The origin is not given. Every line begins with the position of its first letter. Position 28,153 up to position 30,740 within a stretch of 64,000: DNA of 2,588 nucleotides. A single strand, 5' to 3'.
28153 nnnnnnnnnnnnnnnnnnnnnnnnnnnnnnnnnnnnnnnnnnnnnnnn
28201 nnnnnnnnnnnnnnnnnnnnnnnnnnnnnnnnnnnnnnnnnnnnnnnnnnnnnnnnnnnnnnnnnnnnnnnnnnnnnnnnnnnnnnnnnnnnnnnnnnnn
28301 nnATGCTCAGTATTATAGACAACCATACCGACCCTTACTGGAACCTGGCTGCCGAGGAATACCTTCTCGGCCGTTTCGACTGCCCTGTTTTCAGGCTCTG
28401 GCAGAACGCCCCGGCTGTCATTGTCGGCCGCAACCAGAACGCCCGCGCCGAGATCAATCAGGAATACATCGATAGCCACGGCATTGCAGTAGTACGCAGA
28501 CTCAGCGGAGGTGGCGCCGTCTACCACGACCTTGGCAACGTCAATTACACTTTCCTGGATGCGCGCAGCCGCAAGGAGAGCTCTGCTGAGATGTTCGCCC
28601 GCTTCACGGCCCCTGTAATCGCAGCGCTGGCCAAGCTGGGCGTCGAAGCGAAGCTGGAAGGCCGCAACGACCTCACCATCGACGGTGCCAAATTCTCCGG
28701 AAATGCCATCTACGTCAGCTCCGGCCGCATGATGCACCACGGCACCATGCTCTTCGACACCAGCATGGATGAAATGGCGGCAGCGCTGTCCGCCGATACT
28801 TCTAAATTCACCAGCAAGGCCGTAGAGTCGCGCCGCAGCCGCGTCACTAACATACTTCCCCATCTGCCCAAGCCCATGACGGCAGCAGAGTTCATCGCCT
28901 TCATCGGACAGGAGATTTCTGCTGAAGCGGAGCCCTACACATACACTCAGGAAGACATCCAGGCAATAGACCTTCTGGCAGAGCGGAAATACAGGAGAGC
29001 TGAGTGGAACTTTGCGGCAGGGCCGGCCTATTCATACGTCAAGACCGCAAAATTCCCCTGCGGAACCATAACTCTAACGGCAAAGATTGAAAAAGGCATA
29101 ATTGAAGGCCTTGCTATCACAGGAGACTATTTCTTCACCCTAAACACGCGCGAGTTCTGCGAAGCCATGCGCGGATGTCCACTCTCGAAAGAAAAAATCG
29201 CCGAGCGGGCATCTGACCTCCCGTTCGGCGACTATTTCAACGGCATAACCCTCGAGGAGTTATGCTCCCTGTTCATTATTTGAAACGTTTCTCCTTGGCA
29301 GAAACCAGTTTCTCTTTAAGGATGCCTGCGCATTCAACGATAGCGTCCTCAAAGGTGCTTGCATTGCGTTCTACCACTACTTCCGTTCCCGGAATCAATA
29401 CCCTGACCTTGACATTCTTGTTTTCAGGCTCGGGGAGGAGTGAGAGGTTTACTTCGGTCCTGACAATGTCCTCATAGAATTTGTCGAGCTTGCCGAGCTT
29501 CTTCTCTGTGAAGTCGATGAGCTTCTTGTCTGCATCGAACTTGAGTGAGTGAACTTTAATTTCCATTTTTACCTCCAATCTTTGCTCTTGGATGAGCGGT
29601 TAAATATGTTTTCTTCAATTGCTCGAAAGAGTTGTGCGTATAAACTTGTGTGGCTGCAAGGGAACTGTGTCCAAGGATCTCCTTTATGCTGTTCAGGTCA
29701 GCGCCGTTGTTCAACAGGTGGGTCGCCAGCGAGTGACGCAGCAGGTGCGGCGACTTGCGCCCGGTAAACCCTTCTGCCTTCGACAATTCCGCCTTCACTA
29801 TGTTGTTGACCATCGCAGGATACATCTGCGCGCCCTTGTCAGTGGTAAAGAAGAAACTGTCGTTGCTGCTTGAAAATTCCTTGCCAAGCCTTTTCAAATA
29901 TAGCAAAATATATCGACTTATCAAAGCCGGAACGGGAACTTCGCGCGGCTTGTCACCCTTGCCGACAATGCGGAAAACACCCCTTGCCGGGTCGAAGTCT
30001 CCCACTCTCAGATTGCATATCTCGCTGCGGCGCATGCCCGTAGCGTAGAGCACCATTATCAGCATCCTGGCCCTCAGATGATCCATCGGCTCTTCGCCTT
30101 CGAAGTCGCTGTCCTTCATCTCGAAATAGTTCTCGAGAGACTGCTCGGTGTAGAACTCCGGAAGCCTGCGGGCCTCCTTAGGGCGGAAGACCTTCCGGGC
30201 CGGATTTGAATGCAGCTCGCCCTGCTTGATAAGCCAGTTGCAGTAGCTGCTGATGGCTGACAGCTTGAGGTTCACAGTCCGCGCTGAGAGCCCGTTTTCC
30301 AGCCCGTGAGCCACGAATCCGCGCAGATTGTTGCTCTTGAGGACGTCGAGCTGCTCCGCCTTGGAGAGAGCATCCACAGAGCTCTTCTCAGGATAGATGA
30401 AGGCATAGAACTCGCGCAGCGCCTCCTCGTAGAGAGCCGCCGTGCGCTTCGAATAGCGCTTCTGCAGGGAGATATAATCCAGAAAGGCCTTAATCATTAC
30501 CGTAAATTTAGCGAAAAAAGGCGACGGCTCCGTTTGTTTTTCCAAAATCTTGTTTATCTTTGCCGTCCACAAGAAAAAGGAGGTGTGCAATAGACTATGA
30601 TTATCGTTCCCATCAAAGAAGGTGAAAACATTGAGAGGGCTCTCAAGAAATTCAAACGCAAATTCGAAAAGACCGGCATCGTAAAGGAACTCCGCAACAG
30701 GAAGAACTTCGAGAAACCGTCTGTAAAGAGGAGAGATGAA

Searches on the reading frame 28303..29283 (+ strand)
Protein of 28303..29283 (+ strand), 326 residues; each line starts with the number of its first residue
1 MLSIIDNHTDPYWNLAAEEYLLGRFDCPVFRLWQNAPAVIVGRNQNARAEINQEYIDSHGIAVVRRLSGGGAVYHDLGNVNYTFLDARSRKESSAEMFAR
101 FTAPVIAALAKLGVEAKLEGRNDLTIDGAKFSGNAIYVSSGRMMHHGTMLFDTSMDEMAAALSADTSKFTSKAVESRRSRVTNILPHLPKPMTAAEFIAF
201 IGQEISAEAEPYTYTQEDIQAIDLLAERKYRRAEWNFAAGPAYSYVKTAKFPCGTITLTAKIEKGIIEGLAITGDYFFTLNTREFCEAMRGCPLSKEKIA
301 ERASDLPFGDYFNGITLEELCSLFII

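Call 16: search_protein_families(library=pfam, proteins=[window:28303-29283:+], max_evalue=0.001)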
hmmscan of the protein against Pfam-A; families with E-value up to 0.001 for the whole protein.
window:28303-29283:+ (326 aa): 3 families
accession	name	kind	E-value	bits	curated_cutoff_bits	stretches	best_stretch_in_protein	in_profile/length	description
PF21948.1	LplA-B_cat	-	2.1e-66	224.2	27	1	10-205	1-199/200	Lipoyl protein ligase A/B catalytic domain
PF10437.14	Lip_prot_lig_C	-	2.5e-19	69.4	24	1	241-323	2-84/85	Bacterial lipoate protein ligase C-terminus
PF03099.24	BPL_LplA_LipB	-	1.1e-08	35.5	21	1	44-152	9-131/133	Biotin/lipoate A/B protein ligase family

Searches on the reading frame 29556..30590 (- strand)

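Call 16: search_protein_families(library=pfam, proteins=[window:29556-30590:-], max_evalue=0.001)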
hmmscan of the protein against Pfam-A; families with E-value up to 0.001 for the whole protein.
window:29556-30590:- (344 aa): 3 families
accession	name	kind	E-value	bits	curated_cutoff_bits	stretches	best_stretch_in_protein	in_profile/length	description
PF00589.27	Phage_integrase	-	4.4e-34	118.2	27.1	1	170-323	20-171/172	Phage integrase family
PF02899.23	Phage_int_SAM_1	-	2.1e-12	47.6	22.3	1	33-124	1-83/83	Phage integrase, N-terminal SAM-like domain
PF13495.12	Phage_int_SAM_4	-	2.1e-05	25.3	27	1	33-122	2-80/85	Phage integrase, N-terminal SAM-like domain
